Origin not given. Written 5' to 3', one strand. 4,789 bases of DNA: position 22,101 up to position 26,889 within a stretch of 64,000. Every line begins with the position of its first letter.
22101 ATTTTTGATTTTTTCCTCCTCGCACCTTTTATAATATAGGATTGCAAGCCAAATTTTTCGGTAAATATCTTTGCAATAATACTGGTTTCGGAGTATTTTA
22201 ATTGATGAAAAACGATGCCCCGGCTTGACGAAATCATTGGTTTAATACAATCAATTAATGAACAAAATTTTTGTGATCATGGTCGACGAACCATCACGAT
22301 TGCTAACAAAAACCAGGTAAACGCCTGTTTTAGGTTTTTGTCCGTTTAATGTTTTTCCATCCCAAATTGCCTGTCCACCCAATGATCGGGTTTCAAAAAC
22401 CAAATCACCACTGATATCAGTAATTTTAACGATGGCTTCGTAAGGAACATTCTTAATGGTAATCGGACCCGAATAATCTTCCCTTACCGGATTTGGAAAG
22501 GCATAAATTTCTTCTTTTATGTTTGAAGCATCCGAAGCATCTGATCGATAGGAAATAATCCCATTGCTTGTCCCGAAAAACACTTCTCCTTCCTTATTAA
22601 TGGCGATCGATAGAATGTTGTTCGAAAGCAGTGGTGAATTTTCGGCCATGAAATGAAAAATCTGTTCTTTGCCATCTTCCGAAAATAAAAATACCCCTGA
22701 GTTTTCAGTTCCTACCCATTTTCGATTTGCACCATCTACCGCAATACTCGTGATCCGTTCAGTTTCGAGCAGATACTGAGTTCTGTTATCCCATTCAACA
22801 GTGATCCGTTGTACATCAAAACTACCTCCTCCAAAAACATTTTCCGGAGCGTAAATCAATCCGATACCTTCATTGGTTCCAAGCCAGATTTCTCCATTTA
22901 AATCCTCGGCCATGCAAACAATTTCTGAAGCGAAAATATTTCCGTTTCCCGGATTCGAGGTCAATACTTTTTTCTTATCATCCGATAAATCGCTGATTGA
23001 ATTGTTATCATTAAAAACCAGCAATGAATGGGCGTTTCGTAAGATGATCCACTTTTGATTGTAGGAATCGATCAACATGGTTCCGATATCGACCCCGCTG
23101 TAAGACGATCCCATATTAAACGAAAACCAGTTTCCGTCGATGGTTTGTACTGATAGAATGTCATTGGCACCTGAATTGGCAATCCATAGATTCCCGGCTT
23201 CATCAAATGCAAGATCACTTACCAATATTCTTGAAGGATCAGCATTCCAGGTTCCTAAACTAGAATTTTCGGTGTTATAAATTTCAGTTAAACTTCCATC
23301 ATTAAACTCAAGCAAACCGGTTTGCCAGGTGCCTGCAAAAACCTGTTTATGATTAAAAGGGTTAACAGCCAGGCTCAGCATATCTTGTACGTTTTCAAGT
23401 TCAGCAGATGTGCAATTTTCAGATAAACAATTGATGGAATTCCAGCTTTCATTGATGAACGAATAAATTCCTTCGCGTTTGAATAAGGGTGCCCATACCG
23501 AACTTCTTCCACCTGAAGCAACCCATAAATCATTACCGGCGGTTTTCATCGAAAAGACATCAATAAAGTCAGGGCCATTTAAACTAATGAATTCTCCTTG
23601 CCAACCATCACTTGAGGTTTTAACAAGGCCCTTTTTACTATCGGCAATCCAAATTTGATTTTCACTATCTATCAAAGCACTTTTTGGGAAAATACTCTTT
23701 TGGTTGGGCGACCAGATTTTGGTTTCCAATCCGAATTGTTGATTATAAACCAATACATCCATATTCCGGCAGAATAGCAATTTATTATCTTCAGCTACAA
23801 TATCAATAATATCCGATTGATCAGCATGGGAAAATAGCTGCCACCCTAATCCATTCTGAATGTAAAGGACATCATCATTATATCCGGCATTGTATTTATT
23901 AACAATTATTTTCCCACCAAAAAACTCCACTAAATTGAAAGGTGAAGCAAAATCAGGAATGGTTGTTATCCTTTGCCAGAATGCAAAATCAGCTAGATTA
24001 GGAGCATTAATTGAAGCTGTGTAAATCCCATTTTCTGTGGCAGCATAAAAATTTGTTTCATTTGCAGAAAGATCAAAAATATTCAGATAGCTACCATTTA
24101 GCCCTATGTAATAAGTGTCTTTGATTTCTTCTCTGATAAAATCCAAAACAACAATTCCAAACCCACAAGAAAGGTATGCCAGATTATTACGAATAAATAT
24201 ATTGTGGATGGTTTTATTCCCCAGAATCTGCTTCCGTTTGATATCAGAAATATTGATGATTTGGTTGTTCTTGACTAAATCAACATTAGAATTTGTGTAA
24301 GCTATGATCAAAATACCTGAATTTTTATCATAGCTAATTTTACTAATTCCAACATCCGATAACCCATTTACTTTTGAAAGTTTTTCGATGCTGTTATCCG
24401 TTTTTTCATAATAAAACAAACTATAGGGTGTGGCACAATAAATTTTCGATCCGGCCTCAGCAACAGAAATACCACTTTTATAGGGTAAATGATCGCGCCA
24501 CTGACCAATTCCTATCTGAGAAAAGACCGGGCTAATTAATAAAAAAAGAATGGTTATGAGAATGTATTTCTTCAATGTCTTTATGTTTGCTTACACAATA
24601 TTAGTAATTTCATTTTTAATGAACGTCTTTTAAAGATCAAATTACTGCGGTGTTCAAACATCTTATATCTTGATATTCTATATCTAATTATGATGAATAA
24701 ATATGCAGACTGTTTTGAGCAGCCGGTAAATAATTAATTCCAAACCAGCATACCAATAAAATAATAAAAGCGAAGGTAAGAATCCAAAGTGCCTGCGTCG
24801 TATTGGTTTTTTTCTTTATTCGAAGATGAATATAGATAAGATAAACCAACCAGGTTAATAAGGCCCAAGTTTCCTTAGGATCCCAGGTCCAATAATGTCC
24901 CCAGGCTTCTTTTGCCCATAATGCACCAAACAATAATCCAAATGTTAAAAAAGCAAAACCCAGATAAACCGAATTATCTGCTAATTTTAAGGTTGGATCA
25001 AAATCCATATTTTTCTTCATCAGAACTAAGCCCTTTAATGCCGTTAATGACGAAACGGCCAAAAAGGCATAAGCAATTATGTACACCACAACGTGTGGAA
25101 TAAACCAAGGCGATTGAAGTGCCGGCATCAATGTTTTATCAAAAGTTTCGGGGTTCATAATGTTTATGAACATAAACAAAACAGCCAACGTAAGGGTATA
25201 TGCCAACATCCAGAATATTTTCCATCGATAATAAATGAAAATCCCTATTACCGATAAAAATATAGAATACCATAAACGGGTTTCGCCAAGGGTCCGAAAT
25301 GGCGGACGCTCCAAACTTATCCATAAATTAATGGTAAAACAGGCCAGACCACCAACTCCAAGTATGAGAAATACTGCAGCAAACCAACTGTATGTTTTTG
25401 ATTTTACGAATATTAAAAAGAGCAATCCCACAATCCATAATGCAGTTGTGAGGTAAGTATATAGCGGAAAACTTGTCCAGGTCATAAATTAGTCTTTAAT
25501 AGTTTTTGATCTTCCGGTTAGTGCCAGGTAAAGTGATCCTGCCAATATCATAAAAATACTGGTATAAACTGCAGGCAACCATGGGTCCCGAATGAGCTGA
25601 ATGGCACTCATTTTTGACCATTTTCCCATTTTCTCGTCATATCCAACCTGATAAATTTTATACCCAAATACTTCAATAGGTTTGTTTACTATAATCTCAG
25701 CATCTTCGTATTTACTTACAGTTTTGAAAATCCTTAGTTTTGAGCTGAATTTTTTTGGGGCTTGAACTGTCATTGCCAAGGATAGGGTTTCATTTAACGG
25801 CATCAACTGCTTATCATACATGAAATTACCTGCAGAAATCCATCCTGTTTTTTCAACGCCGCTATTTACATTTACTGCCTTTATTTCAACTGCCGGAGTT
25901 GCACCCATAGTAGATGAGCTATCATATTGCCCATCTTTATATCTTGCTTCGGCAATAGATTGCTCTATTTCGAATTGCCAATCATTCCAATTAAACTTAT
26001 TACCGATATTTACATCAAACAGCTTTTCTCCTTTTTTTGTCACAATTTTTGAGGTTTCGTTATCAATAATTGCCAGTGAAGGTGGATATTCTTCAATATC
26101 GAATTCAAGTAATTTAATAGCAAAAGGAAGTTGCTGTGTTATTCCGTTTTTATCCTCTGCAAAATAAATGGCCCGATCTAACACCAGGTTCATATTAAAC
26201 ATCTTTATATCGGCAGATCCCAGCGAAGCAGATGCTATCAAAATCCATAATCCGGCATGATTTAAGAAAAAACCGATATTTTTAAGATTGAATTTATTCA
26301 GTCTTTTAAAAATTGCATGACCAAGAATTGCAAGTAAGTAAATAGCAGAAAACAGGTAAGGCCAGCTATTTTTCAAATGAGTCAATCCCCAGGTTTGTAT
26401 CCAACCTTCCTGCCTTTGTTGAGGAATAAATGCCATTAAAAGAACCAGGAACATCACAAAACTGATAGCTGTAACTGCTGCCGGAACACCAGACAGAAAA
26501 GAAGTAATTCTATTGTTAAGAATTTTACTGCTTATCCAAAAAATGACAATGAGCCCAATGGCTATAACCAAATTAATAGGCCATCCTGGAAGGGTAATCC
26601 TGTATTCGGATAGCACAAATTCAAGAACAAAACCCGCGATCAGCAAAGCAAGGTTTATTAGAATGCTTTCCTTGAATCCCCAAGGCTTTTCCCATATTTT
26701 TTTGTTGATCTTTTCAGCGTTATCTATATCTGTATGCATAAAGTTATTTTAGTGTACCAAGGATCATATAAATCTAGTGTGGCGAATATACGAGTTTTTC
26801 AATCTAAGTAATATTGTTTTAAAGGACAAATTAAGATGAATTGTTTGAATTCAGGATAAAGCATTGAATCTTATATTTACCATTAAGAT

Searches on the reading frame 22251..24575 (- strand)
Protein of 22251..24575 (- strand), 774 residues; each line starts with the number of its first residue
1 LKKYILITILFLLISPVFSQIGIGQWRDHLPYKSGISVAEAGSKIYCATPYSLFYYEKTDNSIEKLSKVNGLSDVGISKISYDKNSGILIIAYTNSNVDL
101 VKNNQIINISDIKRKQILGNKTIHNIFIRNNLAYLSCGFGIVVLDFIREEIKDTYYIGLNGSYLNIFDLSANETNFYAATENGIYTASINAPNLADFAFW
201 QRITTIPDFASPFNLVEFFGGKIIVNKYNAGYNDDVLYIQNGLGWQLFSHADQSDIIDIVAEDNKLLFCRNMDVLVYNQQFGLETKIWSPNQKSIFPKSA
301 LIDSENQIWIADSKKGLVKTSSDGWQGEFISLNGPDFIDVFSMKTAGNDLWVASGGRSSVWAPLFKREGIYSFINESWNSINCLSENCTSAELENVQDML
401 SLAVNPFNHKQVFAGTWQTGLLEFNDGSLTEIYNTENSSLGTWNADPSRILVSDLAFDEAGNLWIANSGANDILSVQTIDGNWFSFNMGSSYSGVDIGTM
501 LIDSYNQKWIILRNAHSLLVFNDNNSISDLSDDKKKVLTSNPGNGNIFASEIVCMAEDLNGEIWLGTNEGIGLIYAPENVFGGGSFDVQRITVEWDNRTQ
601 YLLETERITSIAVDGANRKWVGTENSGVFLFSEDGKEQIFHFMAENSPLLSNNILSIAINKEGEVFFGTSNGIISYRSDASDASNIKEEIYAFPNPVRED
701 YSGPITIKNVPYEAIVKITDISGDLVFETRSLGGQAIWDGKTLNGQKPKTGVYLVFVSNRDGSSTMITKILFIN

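Call 13: search_protein_families(library=pfam, proteins=[window:22251-24575:-], max_evalue=0.01)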
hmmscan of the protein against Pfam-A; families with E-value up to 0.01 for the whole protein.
window:22251-24575:- (774 aa): 5 families
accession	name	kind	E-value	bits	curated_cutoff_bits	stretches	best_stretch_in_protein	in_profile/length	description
PF21544.3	PorZ_N_b_propeller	-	1.2e-40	139.8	27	1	45-201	1-154/154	TSS9, PorZ, N-terminal beta-propeller domain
PF07494.17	Reg_prop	-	5.8e-11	41.7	20.4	0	549-568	4-23/24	Two component regulator propeller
PF13585.12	CHU_C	-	0.00031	21.2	27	0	709-763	25-76/86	CHU_C Type IX secretion signal domain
PF08450.18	SGL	-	0.0074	16.4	26.3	0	384-470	27-106/246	SMP-30/Gluconolactonase/LRE-like region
PF13860.13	FlgD_ig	-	0.0088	16.4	27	0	714-761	25-77/79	FlgD Ig-like domain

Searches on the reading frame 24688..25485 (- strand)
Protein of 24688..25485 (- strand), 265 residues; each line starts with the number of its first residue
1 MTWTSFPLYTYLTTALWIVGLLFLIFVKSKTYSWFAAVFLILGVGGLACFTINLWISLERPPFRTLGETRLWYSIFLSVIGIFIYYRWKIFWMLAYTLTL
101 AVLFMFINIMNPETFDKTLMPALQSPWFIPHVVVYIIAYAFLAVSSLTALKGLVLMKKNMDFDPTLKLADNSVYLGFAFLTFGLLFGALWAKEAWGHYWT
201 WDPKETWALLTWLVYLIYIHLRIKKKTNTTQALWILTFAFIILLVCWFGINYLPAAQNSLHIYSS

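Call 13: search_protein_families(library=pfam, proteins=[window:24688-25485:-], max_evalue=0.01)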
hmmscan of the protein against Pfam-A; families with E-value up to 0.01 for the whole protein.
window:24688-25485:- (265 aa): 1 family
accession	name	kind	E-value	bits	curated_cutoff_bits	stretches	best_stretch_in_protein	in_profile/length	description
PF01578.25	Cytochrom_C_asm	-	2.6e-35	122.4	29.9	1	10-253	6-207/212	Cytochrome C assembly protein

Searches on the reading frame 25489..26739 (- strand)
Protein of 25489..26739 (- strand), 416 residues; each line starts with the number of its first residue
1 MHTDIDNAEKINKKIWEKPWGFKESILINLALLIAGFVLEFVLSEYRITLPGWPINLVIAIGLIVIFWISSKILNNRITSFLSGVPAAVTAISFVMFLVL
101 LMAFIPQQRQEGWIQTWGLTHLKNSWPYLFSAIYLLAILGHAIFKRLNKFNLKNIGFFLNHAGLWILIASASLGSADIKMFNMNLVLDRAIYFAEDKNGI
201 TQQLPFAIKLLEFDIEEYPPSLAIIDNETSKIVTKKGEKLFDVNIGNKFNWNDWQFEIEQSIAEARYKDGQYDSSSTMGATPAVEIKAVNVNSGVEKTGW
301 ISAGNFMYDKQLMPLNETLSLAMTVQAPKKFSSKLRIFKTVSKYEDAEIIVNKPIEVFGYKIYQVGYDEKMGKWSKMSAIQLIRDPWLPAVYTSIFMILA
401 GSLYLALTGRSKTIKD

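Call 13: search_protein_families(library=pfam, proteins=[window:25489-26739:-], max_evalue=0.01)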
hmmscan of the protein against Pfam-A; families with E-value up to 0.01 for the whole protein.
window:25489-26739:- (416 aa): 2 families
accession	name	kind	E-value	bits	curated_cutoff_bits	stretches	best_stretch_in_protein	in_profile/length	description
PF05140.19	ResB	-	1e-11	44.8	24.6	1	326-370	223-268/486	ResB-like family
PF17159.10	MASE3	-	0.0004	20.5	31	1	58-161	85-178/226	Membrane-associated sensor domain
